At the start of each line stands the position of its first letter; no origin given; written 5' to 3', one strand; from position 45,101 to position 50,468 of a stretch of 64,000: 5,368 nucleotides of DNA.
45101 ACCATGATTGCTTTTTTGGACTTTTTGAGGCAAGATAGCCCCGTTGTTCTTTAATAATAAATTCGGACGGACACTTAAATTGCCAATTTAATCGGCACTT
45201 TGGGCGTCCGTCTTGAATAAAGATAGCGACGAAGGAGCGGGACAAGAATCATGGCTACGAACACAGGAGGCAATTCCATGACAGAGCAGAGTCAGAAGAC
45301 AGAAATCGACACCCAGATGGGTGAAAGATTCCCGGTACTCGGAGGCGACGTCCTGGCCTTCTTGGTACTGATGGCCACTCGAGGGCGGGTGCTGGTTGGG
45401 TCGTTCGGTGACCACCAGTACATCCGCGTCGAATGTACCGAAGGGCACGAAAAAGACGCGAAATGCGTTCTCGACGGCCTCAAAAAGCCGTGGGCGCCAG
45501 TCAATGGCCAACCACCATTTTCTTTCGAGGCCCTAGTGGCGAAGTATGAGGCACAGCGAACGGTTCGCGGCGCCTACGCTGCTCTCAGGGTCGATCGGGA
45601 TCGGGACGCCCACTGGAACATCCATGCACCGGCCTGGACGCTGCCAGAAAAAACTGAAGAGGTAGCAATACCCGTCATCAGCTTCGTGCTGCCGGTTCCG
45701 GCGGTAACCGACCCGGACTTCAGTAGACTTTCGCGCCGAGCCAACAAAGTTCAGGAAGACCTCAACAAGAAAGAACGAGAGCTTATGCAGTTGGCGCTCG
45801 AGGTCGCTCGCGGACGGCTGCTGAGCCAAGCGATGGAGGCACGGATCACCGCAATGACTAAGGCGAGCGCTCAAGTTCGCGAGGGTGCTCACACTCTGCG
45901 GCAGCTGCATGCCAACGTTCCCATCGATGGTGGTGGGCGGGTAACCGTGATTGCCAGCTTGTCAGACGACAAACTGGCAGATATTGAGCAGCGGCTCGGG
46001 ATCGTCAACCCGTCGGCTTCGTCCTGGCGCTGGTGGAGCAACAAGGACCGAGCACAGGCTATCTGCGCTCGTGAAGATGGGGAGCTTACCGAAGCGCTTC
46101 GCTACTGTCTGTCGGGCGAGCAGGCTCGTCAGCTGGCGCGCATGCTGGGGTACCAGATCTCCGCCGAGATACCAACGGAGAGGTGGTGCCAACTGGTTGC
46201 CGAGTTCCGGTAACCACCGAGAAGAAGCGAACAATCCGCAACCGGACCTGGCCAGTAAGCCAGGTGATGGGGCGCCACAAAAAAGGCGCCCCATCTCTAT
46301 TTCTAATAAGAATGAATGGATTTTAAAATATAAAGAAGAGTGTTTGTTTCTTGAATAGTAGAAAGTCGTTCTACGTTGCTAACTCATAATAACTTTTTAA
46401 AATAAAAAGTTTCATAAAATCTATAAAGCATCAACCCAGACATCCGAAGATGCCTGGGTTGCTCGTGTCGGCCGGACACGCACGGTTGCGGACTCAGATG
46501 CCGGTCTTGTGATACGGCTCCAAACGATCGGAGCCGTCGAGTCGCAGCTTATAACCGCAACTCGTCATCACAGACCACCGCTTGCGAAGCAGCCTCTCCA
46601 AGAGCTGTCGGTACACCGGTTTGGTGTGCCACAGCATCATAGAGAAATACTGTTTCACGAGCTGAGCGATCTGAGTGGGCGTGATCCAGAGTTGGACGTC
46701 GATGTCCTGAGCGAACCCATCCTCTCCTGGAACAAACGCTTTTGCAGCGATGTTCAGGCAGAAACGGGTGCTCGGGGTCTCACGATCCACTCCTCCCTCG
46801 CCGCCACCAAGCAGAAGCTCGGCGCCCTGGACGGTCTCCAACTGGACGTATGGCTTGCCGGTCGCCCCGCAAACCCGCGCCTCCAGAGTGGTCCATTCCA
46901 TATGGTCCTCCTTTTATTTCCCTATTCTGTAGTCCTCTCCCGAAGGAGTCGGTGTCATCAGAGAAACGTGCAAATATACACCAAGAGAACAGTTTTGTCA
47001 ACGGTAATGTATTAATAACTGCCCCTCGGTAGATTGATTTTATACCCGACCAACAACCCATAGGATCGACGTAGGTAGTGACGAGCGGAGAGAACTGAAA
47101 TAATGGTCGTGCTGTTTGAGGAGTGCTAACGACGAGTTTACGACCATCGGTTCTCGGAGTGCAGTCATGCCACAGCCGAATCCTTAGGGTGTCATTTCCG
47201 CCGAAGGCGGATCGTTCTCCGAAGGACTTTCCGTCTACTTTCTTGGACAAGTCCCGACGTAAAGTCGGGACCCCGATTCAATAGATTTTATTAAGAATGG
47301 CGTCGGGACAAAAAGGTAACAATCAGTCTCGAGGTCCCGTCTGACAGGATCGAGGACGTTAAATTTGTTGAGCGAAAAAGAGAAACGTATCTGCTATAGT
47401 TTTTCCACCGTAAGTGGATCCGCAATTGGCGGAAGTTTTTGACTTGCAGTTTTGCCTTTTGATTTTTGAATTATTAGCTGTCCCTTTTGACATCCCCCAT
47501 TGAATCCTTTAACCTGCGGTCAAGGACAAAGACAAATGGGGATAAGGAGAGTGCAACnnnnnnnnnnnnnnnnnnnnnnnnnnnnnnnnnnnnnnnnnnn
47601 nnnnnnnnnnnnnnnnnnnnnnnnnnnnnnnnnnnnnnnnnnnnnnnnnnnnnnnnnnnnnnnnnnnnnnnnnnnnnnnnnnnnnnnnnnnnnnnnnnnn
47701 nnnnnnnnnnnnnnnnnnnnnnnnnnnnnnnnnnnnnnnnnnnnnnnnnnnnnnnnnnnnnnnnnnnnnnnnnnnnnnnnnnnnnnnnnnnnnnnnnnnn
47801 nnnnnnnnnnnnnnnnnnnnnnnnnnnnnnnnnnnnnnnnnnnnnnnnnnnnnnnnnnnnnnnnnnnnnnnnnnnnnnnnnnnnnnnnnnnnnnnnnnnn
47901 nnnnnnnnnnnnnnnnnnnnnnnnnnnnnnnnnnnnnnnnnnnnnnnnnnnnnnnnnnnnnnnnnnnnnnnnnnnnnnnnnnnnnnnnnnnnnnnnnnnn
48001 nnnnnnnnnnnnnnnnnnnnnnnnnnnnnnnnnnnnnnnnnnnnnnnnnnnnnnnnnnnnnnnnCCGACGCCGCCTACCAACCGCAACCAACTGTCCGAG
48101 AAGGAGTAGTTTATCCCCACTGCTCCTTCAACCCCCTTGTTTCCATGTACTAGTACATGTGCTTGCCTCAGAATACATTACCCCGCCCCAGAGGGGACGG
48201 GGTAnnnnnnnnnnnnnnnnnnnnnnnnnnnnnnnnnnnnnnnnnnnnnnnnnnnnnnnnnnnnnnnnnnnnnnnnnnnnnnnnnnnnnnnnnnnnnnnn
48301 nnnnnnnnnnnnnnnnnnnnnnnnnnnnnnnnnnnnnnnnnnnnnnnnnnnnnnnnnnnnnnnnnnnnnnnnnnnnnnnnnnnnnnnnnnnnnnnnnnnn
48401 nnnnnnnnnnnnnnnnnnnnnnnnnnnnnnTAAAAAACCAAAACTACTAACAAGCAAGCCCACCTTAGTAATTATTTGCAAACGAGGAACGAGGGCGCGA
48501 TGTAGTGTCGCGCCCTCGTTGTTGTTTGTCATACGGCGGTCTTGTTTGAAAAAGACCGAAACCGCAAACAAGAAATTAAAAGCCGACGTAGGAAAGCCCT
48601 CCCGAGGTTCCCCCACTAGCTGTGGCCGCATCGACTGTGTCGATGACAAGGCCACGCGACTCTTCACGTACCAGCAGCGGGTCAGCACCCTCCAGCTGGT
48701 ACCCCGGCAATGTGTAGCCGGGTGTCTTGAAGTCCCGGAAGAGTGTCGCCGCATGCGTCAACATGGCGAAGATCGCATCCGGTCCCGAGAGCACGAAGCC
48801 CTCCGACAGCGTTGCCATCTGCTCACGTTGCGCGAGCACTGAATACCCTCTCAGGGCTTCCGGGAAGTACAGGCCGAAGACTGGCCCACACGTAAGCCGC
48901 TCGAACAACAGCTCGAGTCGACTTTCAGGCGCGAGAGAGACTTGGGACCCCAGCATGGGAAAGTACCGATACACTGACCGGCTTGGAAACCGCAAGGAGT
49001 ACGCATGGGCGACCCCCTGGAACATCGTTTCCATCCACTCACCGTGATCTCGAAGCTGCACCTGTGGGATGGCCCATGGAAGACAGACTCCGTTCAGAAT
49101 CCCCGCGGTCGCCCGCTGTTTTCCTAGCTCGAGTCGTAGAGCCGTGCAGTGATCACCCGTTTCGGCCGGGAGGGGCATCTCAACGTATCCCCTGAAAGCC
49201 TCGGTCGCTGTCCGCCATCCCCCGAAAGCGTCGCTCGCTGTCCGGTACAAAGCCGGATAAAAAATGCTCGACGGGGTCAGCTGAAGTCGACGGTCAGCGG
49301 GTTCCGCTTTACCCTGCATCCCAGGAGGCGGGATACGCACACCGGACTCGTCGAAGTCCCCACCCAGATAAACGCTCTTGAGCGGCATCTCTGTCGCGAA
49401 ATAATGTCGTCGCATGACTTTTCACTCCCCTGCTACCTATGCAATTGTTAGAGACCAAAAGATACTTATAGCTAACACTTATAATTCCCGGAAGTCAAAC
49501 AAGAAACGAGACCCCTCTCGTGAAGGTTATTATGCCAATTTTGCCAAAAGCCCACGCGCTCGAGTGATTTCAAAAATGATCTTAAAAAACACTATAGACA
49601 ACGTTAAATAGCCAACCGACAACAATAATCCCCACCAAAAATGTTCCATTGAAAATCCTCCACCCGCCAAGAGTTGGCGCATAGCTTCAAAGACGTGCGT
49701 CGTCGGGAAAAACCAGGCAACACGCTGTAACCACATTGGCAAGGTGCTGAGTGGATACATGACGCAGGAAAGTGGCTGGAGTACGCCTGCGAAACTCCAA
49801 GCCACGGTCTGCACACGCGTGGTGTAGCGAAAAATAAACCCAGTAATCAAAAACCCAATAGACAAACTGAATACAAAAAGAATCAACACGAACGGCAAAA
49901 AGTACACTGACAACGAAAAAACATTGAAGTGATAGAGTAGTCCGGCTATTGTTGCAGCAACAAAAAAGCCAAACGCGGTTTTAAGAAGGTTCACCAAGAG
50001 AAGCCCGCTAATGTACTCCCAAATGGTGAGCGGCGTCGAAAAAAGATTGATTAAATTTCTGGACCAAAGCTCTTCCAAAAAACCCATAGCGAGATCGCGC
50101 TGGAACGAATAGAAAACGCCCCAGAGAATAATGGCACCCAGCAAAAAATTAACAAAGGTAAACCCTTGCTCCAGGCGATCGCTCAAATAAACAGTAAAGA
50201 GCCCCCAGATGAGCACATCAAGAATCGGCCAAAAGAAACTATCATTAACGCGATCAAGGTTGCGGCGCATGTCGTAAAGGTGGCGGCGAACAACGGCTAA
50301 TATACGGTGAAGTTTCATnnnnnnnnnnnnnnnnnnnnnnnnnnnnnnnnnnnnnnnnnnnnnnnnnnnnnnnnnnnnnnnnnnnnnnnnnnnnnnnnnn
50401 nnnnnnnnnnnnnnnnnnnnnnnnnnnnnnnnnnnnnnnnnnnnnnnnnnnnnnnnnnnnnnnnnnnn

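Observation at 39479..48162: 22-bp perfect palindrome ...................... present five times, confined to the lipase/paralog locus and the flanks of the adjacent high-GC island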

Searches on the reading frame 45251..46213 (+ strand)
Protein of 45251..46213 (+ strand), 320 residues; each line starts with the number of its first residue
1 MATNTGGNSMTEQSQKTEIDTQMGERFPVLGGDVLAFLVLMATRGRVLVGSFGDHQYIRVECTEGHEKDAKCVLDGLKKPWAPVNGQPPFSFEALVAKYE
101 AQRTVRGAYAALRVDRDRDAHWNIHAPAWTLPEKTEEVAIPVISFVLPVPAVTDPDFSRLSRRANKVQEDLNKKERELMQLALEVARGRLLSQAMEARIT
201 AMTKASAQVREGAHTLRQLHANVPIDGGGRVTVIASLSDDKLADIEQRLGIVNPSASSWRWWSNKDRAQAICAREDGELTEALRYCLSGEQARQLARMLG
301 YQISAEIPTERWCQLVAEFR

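Call 7: search_protein_families(library=pfam, proteins=[window:45251-46213:+], max_evalue=0.01)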
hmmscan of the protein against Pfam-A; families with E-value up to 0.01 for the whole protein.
window:45251-46213:+ (320 aa): 0 families

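Call 75: search_protein_families(library=phrogs, proteins=[window:45251-46213:+], max_evalue=0.01)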
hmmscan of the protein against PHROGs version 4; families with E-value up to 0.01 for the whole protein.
window:45251-46213:+ (320 aa): 1 family
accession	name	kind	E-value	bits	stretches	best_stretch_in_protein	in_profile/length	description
phrog_4623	-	unknown function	0.0029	18.2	1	158-223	202-267/329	-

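Call 76: search_solved_structures(query=window:45251-46213:+, max_evalue=1)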
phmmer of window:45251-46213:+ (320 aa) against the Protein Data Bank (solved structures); distinct sequences matched with E-value up to 1: 3.
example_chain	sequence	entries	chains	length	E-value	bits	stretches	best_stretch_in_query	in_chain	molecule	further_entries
7d2h_A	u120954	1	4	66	0.29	13.5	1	156-202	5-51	Liprin-alpha-2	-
7d2g_A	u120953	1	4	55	0.44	12.8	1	155-200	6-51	Liprin-alpha-2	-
1id1_A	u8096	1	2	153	0.9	11.8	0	227-284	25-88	PUTATIVE POTASSIUM CHANNEL PROTEIN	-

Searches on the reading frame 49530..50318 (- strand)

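Call 21: search_protein_families(library=ncbifam, proteins=[window:49530-50318:-], max_evalue=0.00001)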
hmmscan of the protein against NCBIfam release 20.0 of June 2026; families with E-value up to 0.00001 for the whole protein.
window:49530-50318:- (262 aa): 0 families

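Call 39: search_protein_families(library=pfam, proteins=[window:49530-50318:-], max_evalue=0.01)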
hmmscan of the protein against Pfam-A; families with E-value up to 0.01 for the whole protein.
window:49530-50318:- (262 aa): 2 families
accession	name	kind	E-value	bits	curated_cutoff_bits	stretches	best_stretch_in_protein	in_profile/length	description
PF01061.29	ABC2_membrane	-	1.4e-13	51.3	26.9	1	23-216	16-209/211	ABC-2 type transporter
PF12698.13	ABC2_membrane_3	-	3.8e-11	43.1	31.6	1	53-247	158-343/347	ABC-2 family transporter protein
